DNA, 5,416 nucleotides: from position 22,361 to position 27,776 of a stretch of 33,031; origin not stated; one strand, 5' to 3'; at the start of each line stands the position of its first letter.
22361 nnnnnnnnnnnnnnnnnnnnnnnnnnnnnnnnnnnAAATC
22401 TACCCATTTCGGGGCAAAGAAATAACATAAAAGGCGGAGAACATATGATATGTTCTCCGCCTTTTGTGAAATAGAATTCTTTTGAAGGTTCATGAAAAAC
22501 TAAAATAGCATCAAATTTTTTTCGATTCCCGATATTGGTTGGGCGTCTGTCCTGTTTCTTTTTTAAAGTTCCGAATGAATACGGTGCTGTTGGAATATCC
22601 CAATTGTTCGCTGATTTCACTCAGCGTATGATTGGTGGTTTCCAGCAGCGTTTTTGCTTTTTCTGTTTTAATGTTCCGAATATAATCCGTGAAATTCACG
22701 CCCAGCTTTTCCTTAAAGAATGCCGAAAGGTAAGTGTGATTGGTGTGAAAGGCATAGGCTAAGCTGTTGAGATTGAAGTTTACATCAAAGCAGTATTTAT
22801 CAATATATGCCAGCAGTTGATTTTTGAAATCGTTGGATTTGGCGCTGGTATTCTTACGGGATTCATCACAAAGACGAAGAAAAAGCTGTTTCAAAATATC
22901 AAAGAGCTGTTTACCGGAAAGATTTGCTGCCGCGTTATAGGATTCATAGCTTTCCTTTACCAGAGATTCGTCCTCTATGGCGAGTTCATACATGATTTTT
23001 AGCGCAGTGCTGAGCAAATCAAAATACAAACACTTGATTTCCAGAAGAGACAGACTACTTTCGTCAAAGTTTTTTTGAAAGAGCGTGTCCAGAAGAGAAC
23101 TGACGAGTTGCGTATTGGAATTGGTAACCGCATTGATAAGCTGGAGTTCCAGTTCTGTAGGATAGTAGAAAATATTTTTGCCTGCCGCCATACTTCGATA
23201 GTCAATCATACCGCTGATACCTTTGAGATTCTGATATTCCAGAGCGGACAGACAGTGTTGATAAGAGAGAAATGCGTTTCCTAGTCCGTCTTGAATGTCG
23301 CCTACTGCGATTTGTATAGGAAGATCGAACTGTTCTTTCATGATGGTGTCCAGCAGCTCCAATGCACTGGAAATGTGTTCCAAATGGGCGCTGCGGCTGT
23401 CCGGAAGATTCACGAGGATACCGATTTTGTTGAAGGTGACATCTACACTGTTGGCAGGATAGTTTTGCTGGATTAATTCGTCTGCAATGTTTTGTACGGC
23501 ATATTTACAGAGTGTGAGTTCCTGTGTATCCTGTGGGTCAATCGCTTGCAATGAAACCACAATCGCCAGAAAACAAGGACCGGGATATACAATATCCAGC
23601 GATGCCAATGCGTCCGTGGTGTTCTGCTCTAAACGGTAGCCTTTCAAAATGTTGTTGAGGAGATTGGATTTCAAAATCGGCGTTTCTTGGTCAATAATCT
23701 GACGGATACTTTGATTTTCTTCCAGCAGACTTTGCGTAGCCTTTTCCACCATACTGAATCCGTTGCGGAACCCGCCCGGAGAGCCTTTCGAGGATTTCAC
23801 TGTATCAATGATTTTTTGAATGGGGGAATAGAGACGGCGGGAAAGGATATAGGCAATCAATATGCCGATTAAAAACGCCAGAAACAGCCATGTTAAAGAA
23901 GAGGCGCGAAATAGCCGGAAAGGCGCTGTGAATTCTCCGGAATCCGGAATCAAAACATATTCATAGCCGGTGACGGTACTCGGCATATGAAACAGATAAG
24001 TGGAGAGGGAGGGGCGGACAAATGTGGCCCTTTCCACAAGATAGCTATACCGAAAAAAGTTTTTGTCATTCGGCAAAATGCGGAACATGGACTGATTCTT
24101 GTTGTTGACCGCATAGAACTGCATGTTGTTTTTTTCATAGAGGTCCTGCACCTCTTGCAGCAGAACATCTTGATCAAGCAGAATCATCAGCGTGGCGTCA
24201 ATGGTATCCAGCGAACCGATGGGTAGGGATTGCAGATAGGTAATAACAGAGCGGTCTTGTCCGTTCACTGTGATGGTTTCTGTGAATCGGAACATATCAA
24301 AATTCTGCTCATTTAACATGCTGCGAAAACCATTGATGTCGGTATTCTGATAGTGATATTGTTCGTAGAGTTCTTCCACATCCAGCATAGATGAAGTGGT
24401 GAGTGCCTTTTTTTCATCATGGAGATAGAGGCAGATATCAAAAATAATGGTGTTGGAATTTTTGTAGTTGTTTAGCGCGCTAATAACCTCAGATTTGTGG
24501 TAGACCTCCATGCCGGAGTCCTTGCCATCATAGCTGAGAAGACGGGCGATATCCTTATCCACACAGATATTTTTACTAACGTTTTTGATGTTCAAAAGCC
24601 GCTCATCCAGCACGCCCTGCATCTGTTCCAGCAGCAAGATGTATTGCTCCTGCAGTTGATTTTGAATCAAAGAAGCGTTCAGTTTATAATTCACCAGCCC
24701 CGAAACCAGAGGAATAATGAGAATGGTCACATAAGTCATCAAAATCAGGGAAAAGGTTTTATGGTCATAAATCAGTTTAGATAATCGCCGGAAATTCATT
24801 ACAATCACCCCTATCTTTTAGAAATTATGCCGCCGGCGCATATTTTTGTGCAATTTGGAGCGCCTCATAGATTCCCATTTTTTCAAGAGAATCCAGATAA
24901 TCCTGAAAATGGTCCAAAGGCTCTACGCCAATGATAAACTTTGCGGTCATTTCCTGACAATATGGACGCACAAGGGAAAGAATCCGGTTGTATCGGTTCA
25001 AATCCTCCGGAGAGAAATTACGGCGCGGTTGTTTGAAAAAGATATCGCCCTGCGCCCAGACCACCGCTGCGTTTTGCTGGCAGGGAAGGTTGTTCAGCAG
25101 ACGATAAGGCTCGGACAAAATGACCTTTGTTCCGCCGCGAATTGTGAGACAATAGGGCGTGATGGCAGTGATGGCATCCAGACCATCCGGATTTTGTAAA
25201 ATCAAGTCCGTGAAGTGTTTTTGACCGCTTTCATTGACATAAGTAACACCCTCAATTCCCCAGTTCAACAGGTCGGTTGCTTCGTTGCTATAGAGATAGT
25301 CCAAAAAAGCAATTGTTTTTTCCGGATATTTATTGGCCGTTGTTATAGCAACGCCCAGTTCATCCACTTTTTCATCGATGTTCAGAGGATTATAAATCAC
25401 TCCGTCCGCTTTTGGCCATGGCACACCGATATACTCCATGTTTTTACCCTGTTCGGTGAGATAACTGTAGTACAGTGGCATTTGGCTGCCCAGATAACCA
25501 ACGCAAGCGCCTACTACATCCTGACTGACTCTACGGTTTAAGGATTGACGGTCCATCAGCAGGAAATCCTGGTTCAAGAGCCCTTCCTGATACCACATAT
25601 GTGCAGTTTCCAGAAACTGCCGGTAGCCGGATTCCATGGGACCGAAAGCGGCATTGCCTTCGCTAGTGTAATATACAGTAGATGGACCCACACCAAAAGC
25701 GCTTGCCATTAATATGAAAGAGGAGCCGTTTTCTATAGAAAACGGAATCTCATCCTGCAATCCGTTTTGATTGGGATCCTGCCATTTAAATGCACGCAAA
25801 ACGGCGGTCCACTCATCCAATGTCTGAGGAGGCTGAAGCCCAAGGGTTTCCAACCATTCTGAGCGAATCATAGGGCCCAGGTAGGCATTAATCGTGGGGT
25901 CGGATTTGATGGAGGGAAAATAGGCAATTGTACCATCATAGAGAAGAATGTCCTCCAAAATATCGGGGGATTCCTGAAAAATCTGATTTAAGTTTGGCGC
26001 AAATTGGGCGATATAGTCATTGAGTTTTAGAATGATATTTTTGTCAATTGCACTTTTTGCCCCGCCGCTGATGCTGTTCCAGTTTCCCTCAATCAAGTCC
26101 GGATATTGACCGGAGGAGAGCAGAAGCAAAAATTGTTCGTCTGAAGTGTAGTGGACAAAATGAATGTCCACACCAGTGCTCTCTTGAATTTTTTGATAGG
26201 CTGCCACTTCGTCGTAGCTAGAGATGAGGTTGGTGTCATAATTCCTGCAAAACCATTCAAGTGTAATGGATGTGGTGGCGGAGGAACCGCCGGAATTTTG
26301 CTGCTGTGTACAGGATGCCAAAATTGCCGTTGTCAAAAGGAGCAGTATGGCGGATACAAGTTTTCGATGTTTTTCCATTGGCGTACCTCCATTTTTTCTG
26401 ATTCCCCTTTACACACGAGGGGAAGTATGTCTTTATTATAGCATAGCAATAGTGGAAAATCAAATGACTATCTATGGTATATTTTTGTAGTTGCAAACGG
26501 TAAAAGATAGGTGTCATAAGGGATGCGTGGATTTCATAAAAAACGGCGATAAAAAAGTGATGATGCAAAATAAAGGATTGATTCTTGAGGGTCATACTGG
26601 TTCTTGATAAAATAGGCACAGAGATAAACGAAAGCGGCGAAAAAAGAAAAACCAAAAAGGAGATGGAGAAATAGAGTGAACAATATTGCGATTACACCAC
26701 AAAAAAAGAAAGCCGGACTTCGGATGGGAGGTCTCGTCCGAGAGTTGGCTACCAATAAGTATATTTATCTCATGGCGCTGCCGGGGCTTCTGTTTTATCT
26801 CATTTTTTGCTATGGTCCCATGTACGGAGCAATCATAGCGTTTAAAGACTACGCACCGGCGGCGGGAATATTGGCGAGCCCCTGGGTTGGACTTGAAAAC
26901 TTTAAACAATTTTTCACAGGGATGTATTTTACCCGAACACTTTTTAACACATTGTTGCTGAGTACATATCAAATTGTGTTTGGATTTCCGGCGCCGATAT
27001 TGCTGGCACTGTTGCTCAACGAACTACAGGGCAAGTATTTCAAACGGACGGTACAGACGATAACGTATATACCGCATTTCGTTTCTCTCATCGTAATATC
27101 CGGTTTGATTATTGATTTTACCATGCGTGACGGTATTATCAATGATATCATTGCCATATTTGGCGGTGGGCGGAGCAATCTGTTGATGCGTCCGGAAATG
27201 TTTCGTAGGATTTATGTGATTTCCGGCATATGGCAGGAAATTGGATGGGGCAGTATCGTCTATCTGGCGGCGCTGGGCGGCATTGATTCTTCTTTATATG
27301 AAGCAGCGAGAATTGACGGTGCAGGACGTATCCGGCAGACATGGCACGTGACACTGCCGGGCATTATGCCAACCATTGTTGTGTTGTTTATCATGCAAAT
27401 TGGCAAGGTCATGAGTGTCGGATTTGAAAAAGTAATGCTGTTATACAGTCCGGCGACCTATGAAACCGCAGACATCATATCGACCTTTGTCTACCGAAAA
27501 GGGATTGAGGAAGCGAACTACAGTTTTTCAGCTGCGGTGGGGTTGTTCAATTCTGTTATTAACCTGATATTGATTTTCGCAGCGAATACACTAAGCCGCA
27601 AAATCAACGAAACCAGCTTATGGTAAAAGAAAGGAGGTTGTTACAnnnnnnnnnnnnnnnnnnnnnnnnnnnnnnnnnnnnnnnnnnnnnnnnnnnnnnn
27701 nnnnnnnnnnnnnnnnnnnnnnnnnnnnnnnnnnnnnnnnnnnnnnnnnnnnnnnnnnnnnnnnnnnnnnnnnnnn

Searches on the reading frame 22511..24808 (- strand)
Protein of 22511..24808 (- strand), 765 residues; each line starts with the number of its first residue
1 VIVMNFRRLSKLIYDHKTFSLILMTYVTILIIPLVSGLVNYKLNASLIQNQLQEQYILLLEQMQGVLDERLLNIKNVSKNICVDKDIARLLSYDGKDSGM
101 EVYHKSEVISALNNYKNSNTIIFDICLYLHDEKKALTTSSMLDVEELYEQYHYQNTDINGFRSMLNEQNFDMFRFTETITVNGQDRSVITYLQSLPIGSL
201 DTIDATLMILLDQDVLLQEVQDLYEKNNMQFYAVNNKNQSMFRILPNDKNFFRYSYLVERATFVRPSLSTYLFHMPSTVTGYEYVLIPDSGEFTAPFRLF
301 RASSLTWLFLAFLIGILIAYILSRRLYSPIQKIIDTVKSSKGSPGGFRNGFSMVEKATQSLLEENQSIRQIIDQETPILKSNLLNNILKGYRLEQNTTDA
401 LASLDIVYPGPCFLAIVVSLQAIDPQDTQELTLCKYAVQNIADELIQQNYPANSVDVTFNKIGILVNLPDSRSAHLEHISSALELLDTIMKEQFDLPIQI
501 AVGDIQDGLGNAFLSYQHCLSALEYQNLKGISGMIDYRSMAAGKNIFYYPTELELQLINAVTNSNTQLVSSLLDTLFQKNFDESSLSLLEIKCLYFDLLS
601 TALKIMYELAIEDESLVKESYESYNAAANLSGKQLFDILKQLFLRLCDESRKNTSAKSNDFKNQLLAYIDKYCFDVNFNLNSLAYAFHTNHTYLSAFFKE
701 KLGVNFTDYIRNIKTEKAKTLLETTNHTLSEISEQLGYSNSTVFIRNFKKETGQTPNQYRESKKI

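Call 4: search_protein_families(library=pfam, proteins=[window:22511-24808:-], max_evalue=0.01)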
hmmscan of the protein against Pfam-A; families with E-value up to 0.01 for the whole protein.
window:22511-24808:- (765 aa): 3 families
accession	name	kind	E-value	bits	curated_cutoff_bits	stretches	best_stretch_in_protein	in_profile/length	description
PF12833.13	HTH_18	-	1.4e-19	70.6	33.6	1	683-761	1-79/80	Helix-turn-helix domain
PF00165.29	HTH_AraC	-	2.5e-12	47.1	26.6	1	722-760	1-41/42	Bacterial regulatory helix-turn-helix proteins, AraC family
PF17853.6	GGDEF_2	-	2.9e-05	24.7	24.5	1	402-524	13-115/116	GGDEF-like domain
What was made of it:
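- On Gram-positive PUL (gpPUL): An AraC-type gene lies at 22511-24808 (-), 3 kb downstream (call 4).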

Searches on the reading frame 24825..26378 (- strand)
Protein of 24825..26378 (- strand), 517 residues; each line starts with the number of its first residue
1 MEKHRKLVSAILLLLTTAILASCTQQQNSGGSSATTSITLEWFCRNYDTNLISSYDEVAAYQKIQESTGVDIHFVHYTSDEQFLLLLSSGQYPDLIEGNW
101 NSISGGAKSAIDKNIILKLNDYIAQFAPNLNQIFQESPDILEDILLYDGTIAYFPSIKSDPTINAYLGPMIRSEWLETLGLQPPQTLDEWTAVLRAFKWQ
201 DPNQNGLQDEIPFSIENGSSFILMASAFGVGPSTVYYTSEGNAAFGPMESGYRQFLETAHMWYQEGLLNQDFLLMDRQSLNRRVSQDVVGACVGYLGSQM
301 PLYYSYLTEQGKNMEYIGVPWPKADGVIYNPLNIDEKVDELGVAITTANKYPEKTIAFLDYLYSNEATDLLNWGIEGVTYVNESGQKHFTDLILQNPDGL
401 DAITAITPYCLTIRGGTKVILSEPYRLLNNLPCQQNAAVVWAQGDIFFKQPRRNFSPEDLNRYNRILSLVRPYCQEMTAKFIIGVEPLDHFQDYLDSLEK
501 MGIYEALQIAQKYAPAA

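Call 4: search_protein_families(library=pfam, proteins=[window:24825-26378:-], max_evalue=0.01)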
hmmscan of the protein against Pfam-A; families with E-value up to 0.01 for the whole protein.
window:24825-26378:- (517 aa): 1 family
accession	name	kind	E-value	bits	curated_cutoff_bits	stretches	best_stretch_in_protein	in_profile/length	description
PF01547.30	SBP_bac_1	-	7.1e-07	29.9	26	1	60-368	16-306/307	Bacterial extracellular solute-binding protein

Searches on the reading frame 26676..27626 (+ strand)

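Call 4: search_protein_families(library=pfam, proteins=[window:26676-27626:+], max_evalue=0.01)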
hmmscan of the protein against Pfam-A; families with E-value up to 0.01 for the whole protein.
window:26676-27626:+ (316 aa): 1 family
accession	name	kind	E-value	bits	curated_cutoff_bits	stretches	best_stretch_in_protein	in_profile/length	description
PF00528.27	BPD_transp_1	-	4.2e-15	56.4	26.4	1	103-310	1-182/184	Binding-protein-dependent transport system inner membrane component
